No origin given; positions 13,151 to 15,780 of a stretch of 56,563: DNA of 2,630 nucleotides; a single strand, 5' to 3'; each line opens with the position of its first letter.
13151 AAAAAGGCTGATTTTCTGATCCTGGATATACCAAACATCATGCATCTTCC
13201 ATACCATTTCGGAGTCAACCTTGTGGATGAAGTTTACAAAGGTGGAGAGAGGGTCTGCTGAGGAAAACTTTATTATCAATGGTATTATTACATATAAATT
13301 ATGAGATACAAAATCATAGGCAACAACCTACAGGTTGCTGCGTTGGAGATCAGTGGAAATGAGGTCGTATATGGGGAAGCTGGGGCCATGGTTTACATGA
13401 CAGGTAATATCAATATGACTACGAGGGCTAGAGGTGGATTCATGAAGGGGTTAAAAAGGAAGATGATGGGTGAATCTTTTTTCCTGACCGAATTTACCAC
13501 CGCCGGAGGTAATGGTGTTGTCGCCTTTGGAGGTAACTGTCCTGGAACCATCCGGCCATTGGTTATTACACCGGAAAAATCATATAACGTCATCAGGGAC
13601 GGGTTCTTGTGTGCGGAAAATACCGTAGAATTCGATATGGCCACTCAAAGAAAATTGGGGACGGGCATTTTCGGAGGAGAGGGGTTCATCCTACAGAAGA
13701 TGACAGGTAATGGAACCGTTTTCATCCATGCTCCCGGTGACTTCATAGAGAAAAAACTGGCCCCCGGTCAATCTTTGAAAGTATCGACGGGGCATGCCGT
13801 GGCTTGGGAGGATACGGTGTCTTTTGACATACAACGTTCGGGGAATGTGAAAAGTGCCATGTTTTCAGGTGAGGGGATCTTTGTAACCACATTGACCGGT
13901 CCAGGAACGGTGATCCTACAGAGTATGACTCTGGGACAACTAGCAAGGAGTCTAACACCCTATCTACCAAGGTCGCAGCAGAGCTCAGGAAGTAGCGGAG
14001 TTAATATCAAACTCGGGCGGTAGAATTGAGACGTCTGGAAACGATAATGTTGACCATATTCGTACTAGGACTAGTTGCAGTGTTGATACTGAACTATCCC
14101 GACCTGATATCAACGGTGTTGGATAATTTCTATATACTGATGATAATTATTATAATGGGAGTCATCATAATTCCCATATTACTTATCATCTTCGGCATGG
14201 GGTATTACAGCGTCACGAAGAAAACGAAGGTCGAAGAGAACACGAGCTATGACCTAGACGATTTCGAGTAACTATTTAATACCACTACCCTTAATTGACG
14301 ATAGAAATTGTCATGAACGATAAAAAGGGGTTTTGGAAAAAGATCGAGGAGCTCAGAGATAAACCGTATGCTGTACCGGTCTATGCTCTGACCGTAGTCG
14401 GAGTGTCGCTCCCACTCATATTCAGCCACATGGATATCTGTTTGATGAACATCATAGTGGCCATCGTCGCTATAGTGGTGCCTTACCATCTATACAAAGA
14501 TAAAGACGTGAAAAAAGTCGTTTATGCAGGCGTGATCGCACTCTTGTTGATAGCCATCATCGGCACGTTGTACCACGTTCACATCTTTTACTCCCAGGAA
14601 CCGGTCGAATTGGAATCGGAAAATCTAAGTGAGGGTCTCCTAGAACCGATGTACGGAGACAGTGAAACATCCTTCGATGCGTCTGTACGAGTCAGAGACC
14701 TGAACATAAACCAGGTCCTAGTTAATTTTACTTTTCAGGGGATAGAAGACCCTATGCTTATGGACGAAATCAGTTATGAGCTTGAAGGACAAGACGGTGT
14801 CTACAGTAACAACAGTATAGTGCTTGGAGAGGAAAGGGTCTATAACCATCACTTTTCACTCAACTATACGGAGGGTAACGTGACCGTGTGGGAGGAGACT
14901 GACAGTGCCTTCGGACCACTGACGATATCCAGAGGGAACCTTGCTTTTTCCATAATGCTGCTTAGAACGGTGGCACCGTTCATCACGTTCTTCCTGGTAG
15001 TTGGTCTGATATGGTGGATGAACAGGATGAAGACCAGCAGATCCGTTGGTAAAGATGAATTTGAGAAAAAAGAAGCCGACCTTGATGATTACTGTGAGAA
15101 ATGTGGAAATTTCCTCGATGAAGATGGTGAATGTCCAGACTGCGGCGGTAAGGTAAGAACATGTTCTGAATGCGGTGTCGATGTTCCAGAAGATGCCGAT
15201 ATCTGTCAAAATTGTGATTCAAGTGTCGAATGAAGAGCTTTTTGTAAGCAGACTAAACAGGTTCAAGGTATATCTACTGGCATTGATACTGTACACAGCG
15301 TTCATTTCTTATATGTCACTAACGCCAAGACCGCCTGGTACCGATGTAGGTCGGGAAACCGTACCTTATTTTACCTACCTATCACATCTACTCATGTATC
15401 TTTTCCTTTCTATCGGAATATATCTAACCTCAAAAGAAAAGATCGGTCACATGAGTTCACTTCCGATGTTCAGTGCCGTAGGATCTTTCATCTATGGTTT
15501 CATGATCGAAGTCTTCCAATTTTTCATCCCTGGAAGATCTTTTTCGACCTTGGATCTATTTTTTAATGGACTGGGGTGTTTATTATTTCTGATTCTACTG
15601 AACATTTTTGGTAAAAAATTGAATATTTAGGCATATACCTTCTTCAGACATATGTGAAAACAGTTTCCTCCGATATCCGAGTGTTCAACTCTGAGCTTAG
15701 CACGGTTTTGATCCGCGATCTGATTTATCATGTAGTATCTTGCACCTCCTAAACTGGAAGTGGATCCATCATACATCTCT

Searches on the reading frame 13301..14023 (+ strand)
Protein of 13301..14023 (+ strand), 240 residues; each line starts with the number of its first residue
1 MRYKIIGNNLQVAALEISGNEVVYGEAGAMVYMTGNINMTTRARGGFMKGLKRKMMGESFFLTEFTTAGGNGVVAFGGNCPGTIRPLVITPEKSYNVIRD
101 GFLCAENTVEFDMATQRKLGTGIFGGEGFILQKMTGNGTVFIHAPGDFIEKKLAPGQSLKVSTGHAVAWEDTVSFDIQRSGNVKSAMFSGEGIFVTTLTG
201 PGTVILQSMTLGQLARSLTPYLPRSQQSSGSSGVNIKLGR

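Call 3: search_protein_families(library=pfam, proteins=[window:13301-14023:+], max_evalue=0.01)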
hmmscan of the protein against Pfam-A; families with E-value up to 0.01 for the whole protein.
window:13301-14023:+ (240 aa): 1 family
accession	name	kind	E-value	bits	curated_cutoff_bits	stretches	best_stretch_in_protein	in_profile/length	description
PF01987.23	AIM24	-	3.2e-69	233.2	25.7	1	3-209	1-205/205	Mitochondrial biogenesis AIM24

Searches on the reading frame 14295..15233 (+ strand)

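Call 3: search_protein_families(library=pfam, proteins=[window:14295-15233:+], max_evalue=0.01)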
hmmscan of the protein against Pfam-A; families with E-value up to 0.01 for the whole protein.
window:14295-15233:+ (312 aa): 3 families
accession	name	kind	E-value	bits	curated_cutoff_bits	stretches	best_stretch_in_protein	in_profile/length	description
PF12773.13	DZR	-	5.1e-05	23.8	27.3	1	267-307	1-44/45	Double zinc ribbon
PF09991.14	DUF2232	-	0.0026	17.4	27.8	1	31-109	43-120/290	Predicted membrane protein (DUF2232)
PF18912.6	DZR_2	-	0.0068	16.7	27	0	288-311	8-31/56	Double zinc ribbon domain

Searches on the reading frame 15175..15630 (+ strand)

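Call 3: search_protein_families(library=pfam, proteins=[window:15175-15630:+], max_evalue=0.01)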
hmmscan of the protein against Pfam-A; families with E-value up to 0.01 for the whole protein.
window:15175-15630:+ (151 aa): 1 family
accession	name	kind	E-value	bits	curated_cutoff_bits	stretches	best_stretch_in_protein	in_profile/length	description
PF04892.17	VanZ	-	6.3e-08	33.7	30.1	1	69-145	56-125/126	VanZ like family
